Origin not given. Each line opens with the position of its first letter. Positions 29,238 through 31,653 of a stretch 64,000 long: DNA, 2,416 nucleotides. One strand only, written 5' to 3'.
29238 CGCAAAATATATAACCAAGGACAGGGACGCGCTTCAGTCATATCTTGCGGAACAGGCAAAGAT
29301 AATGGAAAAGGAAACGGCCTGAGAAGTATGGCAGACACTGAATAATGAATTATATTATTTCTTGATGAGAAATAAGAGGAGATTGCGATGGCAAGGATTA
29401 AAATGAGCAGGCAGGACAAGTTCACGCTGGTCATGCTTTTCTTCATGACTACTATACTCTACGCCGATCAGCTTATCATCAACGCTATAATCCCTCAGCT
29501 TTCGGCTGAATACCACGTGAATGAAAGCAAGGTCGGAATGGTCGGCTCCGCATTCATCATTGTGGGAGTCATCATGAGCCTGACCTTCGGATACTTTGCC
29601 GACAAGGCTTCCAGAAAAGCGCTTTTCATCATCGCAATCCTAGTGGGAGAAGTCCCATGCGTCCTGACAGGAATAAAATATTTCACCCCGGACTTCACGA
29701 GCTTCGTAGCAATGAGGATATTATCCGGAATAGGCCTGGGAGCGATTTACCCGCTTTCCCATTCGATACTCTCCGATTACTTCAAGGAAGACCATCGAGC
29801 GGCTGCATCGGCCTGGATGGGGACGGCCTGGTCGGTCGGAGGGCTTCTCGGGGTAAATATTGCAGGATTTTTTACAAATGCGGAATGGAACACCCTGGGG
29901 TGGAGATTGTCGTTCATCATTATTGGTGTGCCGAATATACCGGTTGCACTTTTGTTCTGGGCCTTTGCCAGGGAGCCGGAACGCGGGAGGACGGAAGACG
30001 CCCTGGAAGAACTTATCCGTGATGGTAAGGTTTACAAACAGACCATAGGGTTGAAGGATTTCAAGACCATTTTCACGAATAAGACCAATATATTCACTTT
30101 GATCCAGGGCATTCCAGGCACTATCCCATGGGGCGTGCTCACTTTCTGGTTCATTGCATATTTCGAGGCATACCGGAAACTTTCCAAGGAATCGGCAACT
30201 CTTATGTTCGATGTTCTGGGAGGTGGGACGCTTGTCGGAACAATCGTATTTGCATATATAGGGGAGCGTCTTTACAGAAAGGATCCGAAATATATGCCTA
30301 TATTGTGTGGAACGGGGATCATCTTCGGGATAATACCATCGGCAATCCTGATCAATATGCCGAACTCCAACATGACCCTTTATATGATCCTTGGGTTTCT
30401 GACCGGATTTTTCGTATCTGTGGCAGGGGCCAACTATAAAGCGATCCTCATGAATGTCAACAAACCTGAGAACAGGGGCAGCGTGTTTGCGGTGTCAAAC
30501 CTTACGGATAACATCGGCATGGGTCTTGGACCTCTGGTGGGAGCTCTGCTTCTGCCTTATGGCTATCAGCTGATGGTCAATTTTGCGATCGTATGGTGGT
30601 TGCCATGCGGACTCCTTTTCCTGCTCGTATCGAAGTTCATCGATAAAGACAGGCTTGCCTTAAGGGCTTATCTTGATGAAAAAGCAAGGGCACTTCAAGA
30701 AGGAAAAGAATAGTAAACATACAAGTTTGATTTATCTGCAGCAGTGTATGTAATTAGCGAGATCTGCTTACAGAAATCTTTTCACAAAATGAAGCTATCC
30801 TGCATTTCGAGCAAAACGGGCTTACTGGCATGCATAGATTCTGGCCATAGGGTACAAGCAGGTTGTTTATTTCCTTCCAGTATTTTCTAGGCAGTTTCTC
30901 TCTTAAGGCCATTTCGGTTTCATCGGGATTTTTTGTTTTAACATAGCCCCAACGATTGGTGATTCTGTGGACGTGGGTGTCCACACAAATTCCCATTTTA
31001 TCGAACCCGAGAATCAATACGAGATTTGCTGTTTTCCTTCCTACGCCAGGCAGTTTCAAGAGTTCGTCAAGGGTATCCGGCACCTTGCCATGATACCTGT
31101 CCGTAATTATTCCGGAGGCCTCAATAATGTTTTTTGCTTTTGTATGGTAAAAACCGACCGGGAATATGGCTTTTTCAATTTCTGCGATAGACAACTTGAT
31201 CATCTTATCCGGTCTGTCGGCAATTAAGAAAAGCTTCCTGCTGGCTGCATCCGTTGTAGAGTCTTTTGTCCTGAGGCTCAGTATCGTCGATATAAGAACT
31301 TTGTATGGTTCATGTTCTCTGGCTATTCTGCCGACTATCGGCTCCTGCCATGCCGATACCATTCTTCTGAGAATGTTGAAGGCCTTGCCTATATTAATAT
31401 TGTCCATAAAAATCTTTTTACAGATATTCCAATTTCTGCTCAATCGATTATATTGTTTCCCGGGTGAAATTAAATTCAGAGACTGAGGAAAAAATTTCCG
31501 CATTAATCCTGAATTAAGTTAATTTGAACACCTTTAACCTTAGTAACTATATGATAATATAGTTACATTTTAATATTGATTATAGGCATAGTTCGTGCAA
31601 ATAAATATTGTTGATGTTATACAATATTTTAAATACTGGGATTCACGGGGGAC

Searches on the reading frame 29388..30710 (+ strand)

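Call 14: search_protein_families(library=ncbifam, proteins=[window:29388-30710:+], max_evalue=0.00001)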
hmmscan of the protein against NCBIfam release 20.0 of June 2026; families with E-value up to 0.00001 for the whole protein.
window:29388-30710:+ (441 aa): 44 families (the best 25 are shown)
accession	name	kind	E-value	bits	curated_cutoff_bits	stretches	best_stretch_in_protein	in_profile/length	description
TIGR00893.1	2A0114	subfamily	1.6e-31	109.6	395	1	20-392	2-375/399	D-galactonate transporter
TIGR00895.1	2A0115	subfamily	9.9e-28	97.2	418.55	1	5-389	10-398/398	aromatic acid/H+ symport family MFS transporter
TIGR00881.1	2A0104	subfamily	2.8e-27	95.7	407.75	1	22-393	5-375/379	phosphoglycerate transporter protein PgtP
NF053517.1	HbztTptrPcaK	equivalog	2.7e-16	59.6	770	1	11-196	17-196/437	4-hydroxybenzoate transporter PcaK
TIGR00880.1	2_A_01_02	superfamily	3.4e-16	59.6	131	2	58-194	9-138/141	multidrug resistance protein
TIGR00711.1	efflux_EmrB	subfamily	1.1e-15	57.3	230.2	1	15-198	8-184/485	DHA2 family efflux MFS transporter permease subunit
NF008586.0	PRK11551.1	equivalog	2.1e-15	56.7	410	1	8-394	11-373/406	3-(3-hydroxy-phenyl)propionate transporter MhpT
TIGR00891.1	2A0112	subfamily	2.5e-15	56.5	552.9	1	4-379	4-378/405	sialate:H+ symport family MFS transporter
TIGR00898.1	2A0119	subfamily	3.4e-15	55.8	550.75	1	46-211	125-284/506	cation transport protein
NF053757.1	BclibactTpBcbE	equivalog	8e-14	51.3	600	1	30-400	20-374/394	bacillibactin exporter BcbE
TIGR00883.1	2A0106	subfamily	1.1e-13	51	443.45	1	47-395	36-385/400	metabolite/H+ symporter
TIGR00900.1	2A0121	subfamily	3.4e-13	49.7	319.6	1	9-163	207-360/364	H+ Antiporter protein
NF052292.1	efflux_CraA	equivalog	1.4e-12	47.4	725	1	11-234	15-218/409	chloramphenicol efflux MFS transporter CraA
TIGR00894.1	2A0114euk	subfamily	2.5e-12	46.1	626.45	1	39-194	68-219/465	Na(+)-dependent inorganic phosphate cotransporter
NF006386.0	PRK08633.1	equivalog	3.8e-12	44.8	1221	1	27-402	29-395/1147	acyl-[ACP]--phospholipid O-acyltransferase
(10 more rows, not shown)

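Call 15: search_protein_families(library=pfam, proteins=[window:29388-30710:+], max_evalue=0.00001)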
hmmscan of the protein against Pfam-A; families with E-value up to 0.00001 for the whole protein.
window:29388-30710:+ (441 aa): 4 families
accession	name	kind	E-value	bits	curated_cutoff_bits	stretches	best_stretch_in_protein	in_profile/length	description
PF07690.21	MFS_1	-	7.1e-50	170.3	33.4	2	17-321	1-291/347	Major Facilitator Superfamily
PF00083.30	Sugar_tr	-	5.5e-17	62.2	22.3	1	27-197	26-194/452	Sugar (and other) transporter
PF13347.12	MFS_2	-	1e-07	31.3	27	0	166-391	165-383/427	MFS/sugar transport protein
PF03137.26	OATP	-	1.9e-06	26.9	25.8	0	105-309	135-370/545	Organic Anion Transporter Polypeptide (OATP) family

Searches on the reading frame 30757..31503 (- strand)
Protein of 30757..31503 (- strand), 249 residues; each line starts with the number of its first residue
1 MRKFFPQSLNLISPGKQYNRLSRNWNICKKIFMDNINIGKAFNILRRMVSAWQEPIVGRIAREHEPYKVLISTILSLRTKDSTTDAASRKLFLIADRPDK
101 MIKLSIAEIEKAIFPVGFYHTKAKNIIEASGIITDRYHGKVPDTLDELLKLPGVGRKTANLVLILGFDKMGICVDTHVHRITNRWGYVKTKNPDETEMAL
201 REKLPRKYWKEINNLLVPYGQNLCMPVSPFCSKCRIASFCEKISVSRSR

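Call 14: search_protein_families(library=ncbifam, proteins=[window:30757-31503:-], max_evalue=0.00001)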
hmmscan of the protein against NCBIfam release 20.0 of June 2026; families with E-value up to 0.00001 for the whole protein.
window:30757-31503:- (249 aa): 7 families
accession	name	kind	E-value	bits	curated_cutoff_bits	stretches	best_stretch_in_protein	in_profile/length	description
TIGR01083.1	nth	equivalog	3.6e-54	183.3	211.7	1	64-231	25-192/192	endonuclease III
NF007978.0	PRK10702.1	equivalog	3.9e-35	121.4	405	1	39-241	4-204/211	endonuclease III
NF053634.1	MonDNAglycDR2438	equivalog_domain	2.2e-22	79.7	400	1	63-243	17-207/219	monofunctional DNA glycosylase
TIGR01084.1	mutY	equivalog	2.2e-20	73.4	286.5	1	61-243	23-209/277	A/G-specific adenine glycosylase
NF008132.0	PRK10880.1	equivalog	1.1e-14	54.3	427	1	63-242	28-211/351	A/G-specific adenine glycosylase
NF010488.0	PRK13910.1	equivalog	1.5e-13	50.8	471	1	116-240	44-167/290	adenine-specific DNA glycosylase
TIGR00588.1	ogg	subfamily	1.3e-06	27.8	397.85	1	142-195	216-270/310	8-oxoguanine DNA-glycosylase (ogg)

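Call 15: search_protein_families(library=pfam, proteins=[window:30757-31503:-], max_evalue=0.00001)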
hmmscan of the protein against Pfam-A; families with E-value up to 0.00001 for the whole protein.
window:30757-31503:- (249 aa): 2 families
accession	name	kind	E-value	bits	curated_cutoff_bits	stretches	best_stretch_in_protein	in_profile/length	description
PF00730.31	HhH-GPD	-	7.6e-21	74.9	26.2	1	71-205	1-107/108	HhH-GPD superfamily base excision DNA repair protein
PF00633.29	HHH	-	5.4e-10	39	24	1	136-163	1-28/30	Helix-hairpin-helix motif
